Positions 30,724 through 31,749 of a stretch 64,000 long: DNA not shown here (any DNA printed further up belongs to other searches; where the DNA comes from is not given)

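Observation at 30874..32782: Operon of a CorA-N-domain-like single-TM protein, a 44-aa TM peptide and a membrane-anchored Clp D1-only AAA+ ATPase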

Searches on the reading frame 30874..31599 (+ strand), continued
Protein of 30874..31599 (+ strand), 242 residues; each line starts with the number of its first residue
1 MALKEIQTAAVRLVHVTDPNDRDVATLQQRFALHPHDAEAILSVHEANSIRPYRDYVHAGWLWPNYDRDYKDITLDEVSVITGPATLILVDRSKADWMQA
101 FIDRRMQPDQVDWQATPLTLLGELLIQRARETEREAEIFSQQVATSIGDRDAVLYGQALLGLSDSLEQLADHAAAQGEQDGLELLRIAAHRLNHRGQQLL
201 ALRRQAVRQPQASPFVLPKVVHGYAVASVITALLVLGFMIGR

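Call 78: list_cluster_members(proteins=[window:30874-31599:+, window:31604-31735:+, window:31748-32779:+, P0177])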
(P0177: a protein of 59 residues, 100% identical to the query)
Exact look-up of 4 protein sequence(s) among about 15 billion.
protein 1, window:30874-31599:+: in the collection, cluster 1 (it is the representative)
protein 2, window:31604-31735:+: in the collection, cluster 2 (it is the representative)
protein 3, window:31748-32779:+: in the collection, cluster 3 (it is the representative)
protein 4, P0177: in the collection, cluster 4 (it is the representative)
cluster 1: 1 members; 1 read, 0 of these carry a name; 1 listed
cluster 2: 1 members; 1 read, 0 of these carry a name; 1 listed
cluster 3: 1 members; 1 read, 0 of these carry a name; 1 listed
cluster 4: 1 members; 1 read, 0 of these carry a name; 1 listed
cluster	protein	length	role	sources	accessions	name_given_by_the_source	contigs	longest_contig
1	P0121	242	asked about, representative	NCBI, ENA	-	-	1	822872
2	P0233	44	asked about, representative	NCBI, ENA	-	-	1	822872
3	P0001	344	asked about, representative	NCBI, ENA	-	-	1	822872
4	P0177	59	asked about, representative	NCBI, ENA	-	-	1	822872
